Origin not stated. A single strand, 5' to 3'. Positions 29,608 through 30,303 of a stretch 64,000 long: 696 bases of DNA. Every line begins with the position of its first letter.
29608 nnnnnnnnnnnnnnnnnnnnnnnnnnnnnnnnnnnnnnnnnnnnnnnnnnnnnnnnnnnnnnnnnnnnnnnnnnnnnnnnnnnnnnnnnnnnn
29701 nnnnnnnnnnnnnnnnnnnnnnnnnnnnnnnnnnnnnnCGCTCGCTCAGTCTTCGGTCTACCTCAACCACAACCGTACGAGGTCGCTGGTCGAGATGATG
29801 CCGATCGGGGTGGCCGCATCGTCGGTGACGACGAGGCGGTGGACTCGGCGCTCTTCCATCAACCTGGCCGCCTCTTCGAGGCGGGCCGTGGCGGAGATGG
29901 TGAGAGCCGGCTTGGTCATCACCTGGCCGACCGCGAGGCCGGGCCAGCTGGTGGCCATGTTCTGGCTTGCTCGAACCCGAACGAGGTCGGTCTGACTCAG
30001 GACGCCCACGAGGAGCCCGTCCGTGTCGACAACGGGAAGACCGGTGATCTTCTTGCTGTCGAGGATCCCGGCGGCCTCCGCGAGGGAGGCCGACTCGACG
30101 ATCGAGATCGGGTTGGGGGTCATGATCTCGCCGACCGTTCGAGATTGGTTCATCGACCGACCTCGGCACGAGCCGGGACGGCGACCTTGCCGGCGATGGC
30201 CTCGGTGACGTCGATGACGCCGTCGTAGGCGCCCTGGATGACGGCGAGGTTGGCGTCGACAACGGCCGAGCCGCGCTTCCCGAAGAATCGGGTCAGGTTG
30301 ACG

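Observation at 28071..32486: Split pyruvate:ferredoxin oxidoreductase with a pseudo-receiver domain fused to its N-terminus and a CBS-pair gene inserted between the halves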

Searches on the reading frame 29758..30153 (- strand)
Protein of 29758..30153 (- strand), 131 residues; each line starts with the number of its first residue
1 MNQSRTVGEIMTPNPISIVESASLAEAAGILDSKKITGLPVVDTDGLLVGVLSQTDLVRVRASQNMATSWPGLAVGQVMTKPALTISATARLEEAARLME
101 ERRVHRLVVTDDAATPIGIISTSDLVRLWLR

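Call 3: search_protein_families(library=pfam, proteins=[window:29758-30153:-], max_evalue=0.1)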
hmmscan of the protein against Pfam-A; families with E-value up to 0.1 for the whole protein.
window:29758-30153:- (131 aa): 1 family
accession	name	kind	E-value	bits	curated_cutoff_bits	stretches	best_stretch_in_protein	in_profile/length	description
PF00571.33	CBS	-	1.7e-31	108.7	24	2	7-61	1-55/57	CBS domain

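Call 4: search_protein_families(library=ncbifam, proteins=[window:29758-30153:-], max_evalue=0.1)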
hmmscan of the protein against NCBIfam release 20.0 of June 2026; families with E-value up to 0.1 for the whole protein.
window:29758-30153:- (131 aa): 29 families (the best 25 are shown)
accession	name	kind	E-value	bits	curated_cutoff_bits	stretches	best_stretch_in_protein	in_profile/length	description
NF011447.0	PRK14869.2-3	equivalog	5.1e-13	48.4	522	2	6-62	69-125/540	putative manganese-dependent inorganic diphosphatase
TIGR01302.1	IMP_dehydrog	equivalog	7.1e-13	48.2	481.5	2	2-66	140-205/450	IMP dehydrogenase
NF011449.0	PRK14869.2-5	equivalog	1.4e-12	47.4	411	2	74-130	68-125/451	putative manganese-dependent inorganic diphosphatase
TIGR00393.1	kpsF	subfamily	3.6e-12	46.4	203.7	2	4-52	219-267/268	KpsF/GutQ family sugar-phosphate isomerase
NF011442.0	PRK14869.1-4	equivalog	1.1e-11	43.9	400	2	6-65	71-130/543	putative manganese-dependent inorganic diphosphatase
NF053603.1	HhpR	exception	9.7e-11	41.4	520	2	5-60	222-277/282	CBS domain-containing high hydrostatic pressure regulator HhpR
NF041552.1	TF_PrdR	equivalog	2.5e-10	39.3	795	1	3-126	4-122/577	sigma-54 dependent transcriptional regulator PrdR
NF011446.0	PRK14869.2-2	equivalog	1.9e-09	36.5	601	1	6-60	77-131/576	putative manganese-dependent inorganic diphosphatase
TIGR00400.1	mgtE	equivalog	4e-09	35.8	232.75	1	5-64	195-254/450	magnesium transporter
NF011440.0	PRK14869.1-2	equivalog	4.5e-09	35.5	746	2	7-62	69-124/541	putative manganese-dependent inorganic diphosphatase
NF011441.0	PRK14869.1-3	equivalog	5.2e-09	35.2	753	2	17-59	80-122/548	putative manganese-dependent inorganic diphosphatase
TIGR01137.1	cysta_beta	equivalog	1e-08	34.3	510.25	1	6-126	339-453/457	cystathionine beta-synthase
NF008581.0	PRK11543.1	equivalog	1.7e-08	33.9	481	1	6-58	264-316/321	arabinose-5-phosphate isomerase GutQ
NF011443.0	PRK14869.1-5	equivalog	1.7e-08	33.4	335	2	7-60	71-303/546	putative manganese-dependent inorganic diphosphatase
NF011445.0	PRK14869.2-1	equivalog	1.9e-08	33.2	483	2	7-55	70-118/548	putative manganese-dependent inorganic diphosphatase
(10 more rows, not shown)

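Call 42: search_solved_structures(query=window:29758-30153:-, max_evalue=0.001, show_alignments=1)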
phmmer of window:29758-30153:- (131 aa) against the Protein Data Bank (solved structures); distinct sequences matched with E-value up to 0.001: 70 (the best 60 are shown).
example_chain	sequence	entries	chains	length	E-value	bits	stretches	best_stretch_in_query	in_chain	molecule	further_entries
4gqy_A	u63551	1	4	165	6.3e-20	74.9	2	4-61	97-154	CBS domain-containing protein CBSX2, chloroplastic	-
3sl7_A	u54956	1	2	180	6.9e-20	74.8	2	4-61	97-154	CBS domain-containing protein CBSX2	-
2yzq_A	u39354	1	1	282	5.4e-18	68.7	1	7-129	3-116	Putative uncharacterized protein PH1780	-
4gqw_A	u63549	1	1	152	1.4e-17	67.3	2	4-61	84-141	CBS domain-containing protein CBSX1, chloroplastic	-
4gqv_A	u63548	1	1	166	3.9e-17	65.9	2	4-61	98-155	CBS domain-containing protein CBSX1, chloroplastic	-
9zni_6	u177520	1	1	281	8.2e-15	58.4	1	10-125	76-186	CBS domain-containing protein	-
9znf_4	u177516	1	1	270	1.5e-14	57.6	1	5-128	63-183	CBS domain-containing protein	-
9sr9_H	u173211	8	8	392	4.9e-14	55.9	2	5-126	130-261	Dehydrogenase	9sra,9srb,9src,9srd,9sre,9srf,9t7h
3ddj_A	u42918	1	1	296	1.2e-13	54.6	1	8-126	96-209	CBS domain-containing protein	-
9znf_5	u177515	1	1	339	5.8e-13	52.4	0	7-127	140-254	CBS domain-containing protein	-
3kh5_A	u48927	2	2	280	7.6e-13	52.1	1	6-128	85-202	protein MJ1225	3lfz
9e6q_3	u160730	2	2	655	6.7e-12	49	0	79-129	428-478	Putative signal-transduction protein with CBS domains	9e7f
5awe_A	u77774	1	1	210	3.1e-11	46.9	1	8-130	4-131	Putative acetoin utilization protein, acetoin dehydrogenase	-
3kpc_A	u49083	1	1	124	4.7e-11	46.3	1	7-128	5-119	Uncharacterized protein MJ0100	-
3kpb_A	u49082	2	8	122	5e-11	46.2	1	7-128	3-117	Uncharacterized protein MJ0100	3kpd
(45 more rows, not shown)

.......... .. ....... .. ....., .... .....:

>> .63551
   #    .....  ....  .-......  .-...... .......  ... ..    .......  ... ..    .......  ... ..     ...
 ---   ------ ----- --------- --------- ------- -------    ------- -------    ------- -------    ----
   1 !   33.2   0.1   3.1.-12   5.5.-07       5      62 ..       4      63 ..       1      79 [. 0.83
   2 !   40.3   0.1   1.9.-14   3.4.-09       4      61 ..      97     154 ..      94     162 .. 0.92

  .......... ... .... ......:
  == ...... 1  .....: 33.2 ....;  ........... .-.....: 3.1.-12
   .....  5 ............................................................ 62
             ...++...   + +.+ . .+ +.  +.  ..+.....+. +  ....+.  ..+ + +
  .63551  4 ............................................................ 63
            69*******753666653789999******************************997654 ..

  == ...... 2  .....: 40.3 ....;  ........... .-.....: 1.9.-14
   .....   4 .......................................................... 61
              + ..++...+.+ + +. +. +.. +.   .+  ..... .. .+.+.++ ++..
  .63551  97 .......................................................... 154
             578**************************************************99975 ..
